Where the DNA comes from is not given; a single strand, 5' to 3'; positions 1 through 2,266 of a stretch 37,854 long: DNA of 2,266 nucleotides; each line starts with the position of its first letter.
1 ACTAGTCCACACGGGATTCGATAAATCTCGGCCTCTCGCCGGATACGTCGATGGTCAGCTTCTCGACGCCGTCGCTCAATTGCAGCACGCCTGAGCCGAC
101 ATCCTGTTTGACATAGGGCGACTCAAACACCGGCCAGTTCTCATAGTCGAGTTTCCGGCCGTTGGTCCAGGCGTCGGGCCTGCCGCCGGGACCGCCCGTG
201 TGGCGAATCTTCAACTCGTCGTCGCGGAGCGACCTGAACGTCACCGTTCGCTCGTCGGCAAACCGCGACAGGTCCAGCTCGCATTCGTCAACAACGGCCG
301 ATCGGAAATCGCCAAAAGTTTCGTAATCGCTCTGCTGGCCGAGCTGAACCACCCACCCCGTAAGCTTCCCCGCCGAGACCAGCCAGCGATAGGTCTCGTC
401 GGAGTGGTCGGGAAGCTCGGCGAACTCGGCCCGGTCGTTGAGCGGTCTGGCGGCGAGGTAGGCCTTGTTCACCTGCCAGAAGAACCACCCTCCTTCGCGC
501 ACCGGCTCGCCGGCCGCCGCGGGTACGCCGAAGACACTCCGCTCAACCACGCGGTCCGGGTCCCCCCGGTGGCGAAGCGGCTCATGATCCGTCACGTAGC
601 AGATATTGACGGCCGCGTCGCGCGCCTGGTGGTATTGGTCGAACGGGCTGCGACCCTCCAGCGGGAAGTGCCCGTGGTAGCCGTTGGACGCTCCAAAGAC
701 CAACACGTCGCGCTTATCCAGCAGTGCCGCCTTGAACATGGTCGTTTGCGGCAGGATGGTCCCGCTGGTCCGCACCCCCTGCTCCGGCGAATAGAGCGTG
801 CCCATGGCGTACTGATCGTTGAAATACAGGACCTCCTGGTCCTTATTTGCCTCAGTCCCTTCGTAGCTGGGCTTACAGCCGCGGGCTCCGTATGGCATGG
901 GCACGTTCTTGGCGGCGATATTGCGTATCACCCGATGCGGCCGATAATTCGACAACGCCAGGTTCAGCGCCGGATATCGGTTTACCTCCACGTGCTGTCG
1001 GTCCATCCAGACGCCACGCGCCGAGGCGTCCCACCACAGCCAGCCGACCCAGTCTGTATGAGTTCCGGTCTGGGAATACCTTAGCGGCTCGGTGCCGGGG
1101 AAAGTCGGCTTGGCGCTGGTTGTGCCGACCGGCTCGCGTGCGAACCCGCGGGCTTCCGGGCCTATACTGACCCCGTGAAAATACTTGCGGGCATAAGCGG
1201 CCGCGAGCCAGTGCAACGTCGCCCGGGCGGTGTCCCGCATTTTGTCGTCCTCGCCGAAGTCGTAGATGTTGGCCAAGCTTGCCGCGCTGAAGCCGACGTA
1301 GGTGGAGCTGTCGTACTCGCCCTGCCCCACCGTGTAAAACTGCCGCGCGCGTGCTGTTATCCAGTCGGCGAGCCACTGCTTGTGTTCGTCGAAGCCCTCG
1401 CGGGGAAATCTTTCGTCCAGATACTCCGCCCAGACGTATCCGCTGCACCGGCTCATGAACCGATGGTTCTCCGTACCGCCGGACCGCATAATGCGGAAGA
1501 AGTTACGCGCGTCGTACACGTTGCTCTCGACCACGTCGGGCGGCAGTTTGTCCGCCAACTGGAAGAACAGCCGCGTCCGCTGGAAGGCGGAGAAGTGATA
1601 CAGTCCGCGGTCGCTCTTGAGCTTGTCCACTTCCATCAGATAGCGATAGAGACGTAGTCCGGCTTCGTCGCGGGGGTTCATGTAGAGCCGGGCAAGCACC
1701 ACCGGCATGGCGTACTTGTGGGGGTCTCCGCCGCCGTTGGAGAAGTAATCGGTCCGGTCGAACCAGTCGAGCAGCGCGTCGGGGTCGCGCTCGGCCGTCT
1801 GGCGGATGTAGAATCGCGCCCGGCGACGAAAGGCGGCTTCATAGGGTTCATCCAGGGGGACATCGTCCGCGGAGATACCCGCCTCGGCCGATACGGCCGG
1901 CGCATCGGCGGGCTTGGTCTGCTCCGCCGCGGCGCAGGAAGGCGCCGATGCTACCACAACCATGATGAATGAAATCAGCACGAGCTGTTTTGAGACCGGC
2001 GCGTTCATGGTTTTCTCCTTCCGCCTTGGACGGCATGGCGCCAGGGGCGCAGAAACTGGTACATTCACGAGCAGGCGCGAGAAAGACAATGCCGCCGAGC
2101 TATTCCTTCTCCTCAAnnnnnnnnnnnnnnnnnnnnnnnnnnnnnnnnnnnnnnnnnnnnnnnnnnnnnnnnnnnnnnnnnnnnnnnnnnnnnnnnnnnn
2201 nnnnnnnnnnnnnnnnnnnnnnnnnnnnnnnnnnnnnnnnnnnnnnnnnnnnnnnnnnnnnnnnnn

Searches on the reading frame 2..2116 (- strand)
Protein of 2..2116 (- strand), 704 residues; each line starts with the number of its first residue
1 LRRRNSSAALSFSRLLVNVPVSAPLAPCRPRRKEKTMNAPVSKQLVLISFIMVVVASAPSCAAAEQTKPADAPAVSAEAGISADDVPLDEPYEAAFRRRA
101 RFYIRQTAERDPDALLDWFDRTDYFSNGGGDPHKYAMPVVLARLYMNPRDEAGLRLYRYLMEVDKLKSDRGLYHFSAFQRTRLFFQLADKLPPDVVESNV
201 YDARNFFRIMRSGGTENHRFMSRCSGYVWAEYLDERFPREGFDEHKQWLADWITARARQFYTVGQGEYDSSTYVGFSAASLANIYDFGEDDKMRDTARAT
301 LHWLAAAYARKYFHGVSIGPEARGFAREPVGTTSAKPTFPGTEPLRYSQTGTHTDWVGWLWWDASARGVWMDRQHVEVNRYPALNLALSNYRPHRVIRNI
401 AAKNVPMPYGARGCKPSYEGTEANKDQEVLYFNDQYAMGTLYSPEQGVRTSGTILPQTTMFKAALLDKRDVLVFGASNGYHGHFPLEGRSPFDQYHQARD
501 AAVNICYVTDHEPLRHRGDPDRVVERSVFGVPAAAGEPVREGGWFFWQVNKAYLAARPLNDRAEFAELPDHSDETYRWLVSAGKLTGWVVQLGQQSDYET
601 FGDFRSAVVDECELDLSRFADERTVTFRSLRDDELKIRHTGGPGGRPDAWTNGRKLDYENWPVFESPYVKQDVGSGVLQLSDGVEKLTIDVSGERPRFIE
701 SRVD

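Call 6: search_protein_families(library=pfam, proteins=[window:2-2116:-], max_evalue=0.01)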
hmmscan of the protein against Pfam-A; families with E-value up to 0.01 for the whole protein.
window:2-2116:- (704 aa): 0 families

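Call 27: search_protein_families(library=ncbifam, proteins=[window:2-2116:-], max_evalue=0.01)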
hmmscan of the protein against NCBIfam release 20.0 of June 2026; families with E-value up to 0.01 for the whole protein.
window:2-2116:- (704 aa): 0 families

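Call 61: search_solved_structures(query=window:2-2116:-, max_evalue=1)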
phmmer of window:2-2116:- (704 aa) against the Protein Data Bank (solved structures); distinct sequences matched with E-value up to 1: 0.

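Call 73: find_homologous_proteins(query=window:5-2011:-, max_evalue=0.001)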
Query window:5-2011:- (669 aa): 59 proteins with E <= 0.001 among 8000 candidates.
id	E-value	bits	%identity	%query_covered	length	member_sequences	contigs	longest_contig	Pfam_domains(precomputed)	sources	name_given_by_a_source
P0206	0.0e+0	1571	100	100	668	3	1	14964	-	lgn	-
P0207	0.0e+0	1330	83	100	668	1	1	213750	-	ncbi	ncbi:MAG: hypothetical protein ACP5HU_00230 [Phycisphaerae bacterium]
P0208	0.0e+0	1293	82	100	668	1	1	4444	-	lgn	-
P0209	0.0e+0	1193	75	100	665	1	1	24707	-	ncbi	-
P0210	0.0e+0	1167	78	93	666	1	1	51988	-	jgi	jgi:hypothetical protein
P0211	1.1e-257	875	58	98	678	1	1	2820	-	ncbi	ncbi:MAG: hypothetical protein ACOC93_05600 [Planctomycetota bacterium]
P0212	7.5e-247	839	57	99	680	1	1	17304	-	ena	-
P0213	1.2e-245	835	57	94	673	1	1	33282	-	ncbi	-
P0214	9.6e-245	832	57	95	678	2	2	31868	-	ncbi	ncbi:MAG: hypothetical protein ACLFUJ_10870 [Phycisphaerae bacterium]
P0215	6.3e-240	816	58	92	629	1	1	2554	-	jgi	jgi:hypothetical protein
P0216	1.0e-239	815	57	91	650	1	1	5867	-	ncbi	ncbi:MAG: hypothetical protein ACLFVU_12780 [Phycisphaerae bacterium]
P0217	7.4e-226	770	54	93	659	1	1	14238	-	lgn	-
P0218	2.7e-225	768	55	92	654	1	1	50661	-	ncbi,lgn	-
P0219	2.7e-218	745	56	91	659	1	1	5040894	-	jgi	jgi:hypothetical protein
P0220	5.3e-218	744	55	93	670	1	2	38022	-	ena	-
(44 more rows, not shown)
